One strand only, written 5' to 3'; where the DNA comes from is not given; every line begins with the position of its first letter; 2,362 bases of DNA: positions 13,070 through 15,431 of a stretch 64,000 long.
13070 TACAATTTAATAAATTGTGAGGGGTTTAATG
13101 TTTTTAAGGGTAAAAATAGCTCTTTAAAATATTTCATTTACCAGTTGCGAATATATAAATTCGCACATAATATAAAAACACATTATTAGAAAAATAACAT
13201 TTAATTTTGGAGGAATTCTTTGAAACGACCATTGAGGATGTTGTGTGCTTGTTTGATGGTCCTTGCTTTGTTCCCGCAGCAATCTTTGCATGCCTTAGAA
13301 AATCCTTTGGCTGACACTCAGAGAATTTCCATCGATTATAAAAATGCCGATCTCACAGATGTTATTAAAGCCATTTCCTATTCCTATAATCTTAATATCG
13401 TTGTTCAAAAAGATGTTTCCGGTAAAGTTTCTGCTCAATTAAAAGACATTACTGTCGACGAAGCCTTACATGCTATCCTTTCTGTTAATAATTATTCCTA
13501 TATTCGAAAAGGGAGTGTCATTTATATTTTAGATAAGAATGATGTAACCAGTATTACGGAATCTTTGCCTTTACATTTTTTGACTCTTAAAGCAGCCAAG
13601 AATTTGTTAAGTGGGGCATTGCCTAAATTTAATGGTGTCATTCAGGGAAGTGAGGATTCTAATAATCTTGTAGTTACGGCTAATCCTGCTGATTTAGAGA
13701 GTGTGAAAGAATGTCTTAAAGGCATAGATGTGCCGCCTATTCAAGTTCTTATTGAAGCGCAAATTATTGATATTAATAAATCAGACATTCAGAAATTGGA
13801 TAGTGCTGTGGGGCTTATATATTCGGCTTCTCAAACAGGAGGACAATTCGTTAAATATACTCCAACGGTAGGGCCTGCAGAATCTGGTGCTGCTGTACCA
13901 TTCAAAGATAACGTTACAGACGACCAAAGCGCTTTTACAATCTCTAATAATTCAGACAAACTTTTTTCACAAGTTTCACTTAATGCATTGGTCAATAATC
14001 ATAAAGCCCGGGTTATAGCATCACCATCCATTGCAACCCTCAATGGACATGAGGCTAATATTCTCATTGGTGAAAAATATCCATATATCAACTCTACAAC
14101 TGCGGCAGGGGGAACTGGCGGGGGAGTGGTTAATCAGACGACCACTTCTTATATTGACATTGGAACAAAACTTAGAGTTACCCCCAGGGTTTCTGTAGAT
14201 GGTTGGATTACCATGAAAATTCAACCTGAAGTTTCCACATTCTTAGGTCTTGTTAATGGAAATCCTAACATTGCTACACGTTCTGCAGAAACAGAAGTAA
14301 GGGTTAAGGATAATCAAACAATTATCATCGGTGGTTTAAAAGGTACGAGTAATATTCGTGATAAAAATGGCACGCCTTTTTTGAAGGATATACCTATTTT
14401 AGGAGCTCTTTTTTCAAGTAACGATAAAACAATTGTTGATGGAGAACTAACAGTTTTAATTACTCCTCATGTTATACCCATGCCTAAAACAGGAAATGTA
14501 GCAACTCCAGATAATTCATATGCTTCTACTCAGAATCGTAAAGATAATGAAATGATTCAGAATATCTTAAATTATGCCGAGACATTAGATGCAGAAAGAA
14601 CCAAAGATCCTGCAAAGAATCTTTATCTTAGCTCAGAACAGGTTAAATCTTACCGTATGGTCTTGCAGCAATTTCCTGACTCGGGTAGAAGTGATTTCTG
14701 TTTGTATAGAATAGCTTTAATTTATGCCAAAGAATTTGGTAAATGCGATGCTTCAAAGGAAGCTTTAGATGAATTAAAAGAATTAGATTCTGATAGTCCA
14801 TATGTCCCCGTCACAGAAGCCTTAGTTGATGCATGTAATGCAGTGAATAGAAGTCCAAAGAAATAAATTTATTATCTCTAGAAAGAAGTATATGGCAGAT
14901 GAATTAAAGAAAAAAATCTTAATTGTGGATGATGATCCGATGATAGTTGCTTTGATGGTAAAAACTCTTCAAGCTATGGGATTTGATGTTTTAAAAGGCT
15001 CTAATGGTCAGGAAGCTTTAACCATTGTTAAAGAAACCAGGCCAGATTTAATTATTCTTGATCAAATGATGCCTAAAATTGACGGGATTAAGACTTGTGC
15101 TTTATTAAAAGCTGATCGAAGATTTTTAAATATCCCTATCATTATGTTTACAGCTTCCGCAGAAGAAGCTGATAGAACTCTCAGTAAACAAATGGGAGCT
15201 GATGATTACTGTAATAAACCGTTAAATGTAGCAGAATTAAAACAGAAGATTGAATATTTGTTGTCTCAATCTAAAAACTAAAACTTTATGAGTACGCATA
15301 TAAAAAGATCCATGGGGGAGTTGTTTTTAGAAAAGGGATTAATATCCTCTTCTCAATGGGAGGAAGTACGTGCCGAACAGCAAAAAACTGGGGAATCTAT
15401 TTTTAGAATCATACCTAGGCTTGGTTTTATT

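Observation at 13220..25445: Compact, complete type IV pilus-like locus with a triplicated major pilin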

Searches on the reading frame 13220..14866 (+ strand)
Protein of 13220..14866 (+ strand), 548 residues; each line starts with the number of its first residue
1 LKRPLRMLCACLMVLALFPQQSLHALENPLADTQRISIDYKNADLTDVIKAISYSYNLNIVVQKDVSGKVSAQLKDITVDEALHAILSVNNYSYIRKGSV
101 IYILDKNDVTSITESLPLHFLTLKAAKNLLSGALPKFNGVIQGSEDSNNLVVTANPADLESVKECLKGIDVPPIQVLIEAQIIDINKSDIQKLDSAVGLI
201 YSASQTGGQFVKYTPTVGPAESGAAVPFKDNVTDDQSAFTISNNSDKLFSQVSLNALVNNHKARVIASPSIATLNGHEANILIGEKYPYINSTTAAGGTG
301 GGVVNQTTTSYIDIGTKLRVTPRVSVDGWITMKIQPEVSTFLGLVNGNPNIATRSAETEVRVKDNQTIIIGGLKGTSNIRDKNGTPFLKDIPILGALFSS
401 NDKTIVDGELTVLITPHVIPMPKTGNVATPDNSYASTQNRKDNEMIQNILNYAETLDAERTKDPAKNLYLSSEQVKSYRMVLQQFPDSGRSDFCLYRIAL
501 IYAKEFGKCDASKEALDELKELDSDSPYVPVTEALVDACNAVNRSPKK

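Call 4: search_protein_families(library=pfam, proteins=[window:13220-14866:+], max_evalue=0.01)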
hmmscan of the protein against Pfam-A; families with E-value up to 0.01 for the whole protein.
window:13220-14866:+ (548 aa): 6 families
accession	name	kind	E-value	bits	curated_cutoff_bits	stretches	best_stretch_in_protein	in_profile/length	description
PF00263.26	Secretin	-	1.2e-44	152.3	27.5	1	256-419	1-168/169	Bacterial type II and III secretion system protein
PF07660.19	STN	-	3.9e-08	33.4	28.4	1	58-104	1-50/52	Secretin and TonB N terminus short domain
PF21305.2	type_II_gspD_N0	-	4.9e-07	29.9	27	1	39-101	2-69/71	GspD-like, N0 domain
PF16344.10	FecR_C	-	6.1e-06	26.6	24.4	1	40-103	4-70/70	FecR, C-terminal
PF03958.22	Secretin_N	-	1.1e-05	25.9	28.2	1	113-175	1-69/69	Bacterial type II/III secretion system short domain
PF13174.12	TPR_6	-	0.0081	17.2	26.3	0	494-526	2-33/33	Tetratricopeptide repeat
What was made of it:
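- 13220..14866 (+): Secretin (548 aa from TTG 13220; a gene caller on an identical contig starts at ATG 13238, giving 542 aa). It has a signal peptide, an STN/N0 domain, a single N1 (Secretin_N) domain, the secretin core at residues 256-419, and a C-terminal extension of about 125 aa with one TPR-like repeat. Pfam Secretin E = 1.2e-44, STN, GspD N0 and Secretin_N (call 4).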

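Call 9: search_protein_families(library=ncbifam, proteins=[window:13220-14866:+], max_evalue=0.01)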
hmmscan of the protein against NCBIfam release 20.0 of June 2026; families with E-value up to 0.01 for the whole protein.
window:13220-14866:+ (548 aa): 9 families
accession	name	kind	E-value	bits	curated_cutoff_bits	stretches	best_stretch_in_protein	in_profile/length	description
TIGR02517.1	type_II_gspD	equivalog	1.6e-60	205.2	351.35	2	124-425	285-596/600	type II secretion system secretin GspD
TIGR02515.1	IV_pilus_PilQ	subfamily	4.5e-57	193.9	284.35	2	134-419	130-427/428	type IV pilus secretin PilQ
TIGR02516.1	type_III_yscC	equivalog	1.1e-34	119.8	238.45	2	138-419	198-461/463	type III secretion system outer membrane ring subunit SctC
TIGR02519.1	pilus_MshL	equivalog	1.5e-33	116.1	250.2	1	150-419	10-290/290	pilus (MSHA type) biogenesis protein MshL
NF010083.0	PRK13568.1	equivalog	7.9e-32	110.5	554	2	136-419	149-417/419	DNA uptake porin HofQ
NF007851.2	PRK10560.1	exception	7.9e-25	87.5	598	1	31-420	19-410/412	DNA uptake porin HofQ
NF011873.0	PRK15346.1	equivalog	2e-19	69.6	524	1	144-404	241-479/499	EscC/YscC/HrcC family type III secretion system outer membrane ring protein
NF042912.1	Amuc_1098_fam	equivalog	3.1e-14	52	750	1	351-419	728-796/805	Amuc_1098 family type IV pilus outer membrane protein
TIGR02520.1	pilus_B_mal_scr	equivalog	4.8e-09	35.3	287.65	1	137-416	235-511/513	PilN family type IVB pilus formation outer membrane protein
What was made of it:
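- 13220..14866 (+): NCBIfam GspD 205 bits against PilQ 194 bits, both far below cutoffs (call 9).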

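Call 43: search_solved_structures(query=window:13220-14866:+, max_evalue=0.00001)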
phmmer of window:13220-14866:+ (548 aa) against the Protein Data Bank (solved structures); distinct sequences matched with E-value up to 0.00001: 23.
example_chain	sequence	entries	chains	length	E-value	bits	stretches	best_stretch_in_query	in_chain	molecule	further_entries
3jc8_Qa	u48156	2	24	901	4.3e-27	98.3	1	34-419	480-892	PilQ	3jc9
5wln_G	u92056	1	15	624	7.5e-26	94.2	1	137-420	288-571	Type II secretion system protein D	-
9k8v_A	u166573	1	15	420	4.8e-25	91.5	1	254-424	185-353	General secretion pathway protein D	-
6i1y_A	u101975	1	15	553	1.1e-24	90.3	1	254-425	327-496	General secretion pathway protein GspD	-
5wq8_A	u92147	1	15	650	1.6e-24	89.8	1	254-424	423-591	Type II secretion system protein D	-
9sh1_A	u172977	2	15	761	2.5e-24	89.2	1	145-419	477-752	Type IV pilus biogenesis and competence protein PilQ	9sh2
4av2_A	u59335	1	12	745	3.1e-24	88.9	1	145-419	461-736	TYPE IV PILUS BIOGENESIS AND COMPETENCE PROTEIN PILQ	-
6i1x_A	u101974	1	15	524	4.1e-24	88.5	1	141-419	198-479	Type II secretion system protein D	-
9x0w_A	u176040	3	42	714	5.3e-24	88.1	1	145-419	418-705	Fimbrial assembly protein PilQ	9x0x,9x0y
6ve2_A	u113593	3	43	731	5.5e-24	88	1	145-419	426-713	Fimbrial assembly protein PilQ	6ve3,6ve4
5wq9_A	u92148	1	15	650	8.8e-24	87.4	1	254-424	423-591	Type II secretion system protein D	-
5wq7_A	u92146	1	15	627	7.4e-22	81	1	71-419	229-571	Putative type II secretion system protein D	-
6hcg_A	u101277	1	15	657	5.7e-21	78.1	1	137-420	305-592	Type II secretion system protein D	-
6w6m_A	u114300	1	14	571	7.6e-21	77.7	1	139-419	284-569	Type IV pilus secretin PilQ family protein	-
5zdh_A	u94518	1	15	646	2e-18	69.7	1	100-419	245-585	Type II secretion system protein D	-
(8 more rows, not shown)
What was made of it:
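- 13220..14866 (+): Best PDB hits are M. xanthus PilQ at 98 bits and GspD at 94 bits (call 43).
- Closest known: Type IVa pilus machinery. Same: The secretin's best PDB hit is M. xanthus PilQ (call 43).
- The best secretin hit in the PDB is M. xanthus PilQ (call 43).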

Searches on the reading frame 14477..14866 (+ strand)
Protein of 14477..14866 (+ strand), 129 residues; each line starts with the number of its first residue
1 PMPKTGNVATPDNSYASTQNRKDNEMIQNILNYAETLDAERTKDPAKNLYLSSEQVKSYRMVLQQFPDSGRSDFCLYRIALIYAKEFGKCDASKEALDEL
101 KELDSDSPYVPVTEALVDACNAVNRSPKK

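Call 64: search_protein_families(library=pfam, proteins=[window:14477-14866:+], max_evalue=1)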
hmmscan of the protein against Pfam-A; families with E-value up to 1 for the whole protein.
window:14477-14866:+ (129 aa): 2 families
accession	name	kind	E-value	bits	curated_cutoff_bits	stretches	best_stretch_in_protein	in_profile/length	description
PF13174.12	TPR_6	-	0.00018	22.3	26.3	1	75-107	2-33/33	Tetratricopeptide repeat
PF04703.18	FaeA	-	0.18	12.5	20.7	1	26-65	1-41/62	FaeA-like protein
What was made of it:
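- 13220..14866 (+): TPR_6 scores 22.3 bits on the tail, below its cutoff (call 64).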

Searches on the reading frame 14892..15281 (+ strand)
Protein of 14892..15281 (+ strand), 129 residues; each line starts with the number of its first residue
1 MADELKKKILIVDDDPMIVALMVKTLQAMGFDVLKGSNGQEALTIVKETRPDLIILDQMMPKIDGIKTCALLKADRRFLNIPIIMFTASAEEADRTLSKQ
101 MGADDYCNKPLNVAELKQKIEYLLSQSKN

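Call 4: search_protein_families(library=pfam, proteins=[window:14892-15281:+], max_evalue=0.01)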
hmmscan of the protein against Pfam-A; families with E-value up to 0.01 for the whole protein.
window:14892-15281:+ (129 aa): 1 family
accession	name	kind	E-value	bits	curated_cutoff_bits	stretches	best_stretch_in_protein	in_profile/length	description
PF00072.30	Response_reg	-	6.2e-29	100.9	30.2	1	9-121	1-111/111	Response regulator receiver domain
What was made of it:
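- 14892..15281 (+): Stand-alone CheY-type receiver domain (129 aa). The canonical D13/D14, D57, T87 and K109 are present, so it is probably phosphorylatable. No kinase lies in the locus. Pfam Response_reg E = 6e-29 (call 4).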

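Call 9: search_protein_families(library=ncbifam, proteins=[window:14892-15281:+], max_evalue=0.01)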
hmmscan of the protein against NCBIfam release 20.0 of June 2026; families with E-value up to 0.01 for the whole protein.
window:14892-15281:+ (129 aa): 104 families (the best 25 are shown)
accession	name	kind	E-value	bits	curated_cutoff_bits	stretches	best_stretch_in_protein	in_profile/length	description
NF045944.1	ResRegRpaBCyano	equivalog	5.1e-31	107.8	330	1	10-126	1-114/229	response regulator transcription factor RpaB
TIGR02154.1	PhoB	equivalog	1.1e-30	106.7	296.2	1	6-125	2-121/226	phosphate regulon transcriptional regulator PhoB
NF007135.0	PRK09581.1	equivalog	4.4e-29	101.6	474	1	7-123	3-119/457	PleD family two-component system response regulator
NF007982.1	PRK10710.1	equivalog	1.1e-27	97.1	380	1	6-126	7-124/235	envelope stress response regulator BaeR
NF007005.1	PRK09468.1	equivalog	4.5e-26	91.7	331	1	6-125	3-120/237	osmolarity response regulator transcription factor OmpR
NF040534.1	resp_reg_YycF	equivalog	6.2e-26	91.1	340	1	7-121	1-112/231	response regulator YycF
NF040689.1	MtrAB_MtrA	equivalog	2.1e-25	89.4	300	1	9-124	1-113/219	MtrAB system response regulator MtrA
NF008199.0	PRK10955.1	equivalog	2.7e-25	89.6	341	1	7-128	2-119/232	envelope stress response regulator transcription factor CpxR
NF033117.2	vanR_ACDEGLN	exception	1.2e-23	83.8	350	1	9-122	1-111/226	VanR-ABDEGLN family response regulator transcription factor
NF053854.1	RespRegPhoBBctds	equivalog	4.1e-23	81.9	270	1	9-127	1-118/225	two-component system response regulator PhoB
NF041733.1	resp_reg_CseB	equivalog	4.5e-23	81.8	350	1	8-126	2-117/228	two-component system response regulator CseB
NF008296.0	PRK11083.1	equivalog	4.6e-23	81.8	273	1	6-126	3-120/228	two-component system response regulator CreB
NF033120.0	vanR_FM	exception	7.7e-23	81.3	460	1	8-121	5-115/231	vancomycin resistance response regulator transcription factor, VanR-F/VanR-M family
NF011874.0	PRK15347.1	equivalog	1.6e-19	69.5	852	1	8-122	692-808/921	two component system sensor kinase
NF000404.1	vanR-D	exception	2e-19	70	500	1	6-125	2-117/232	vancomycin resistance response regulator transcription factor VanR-D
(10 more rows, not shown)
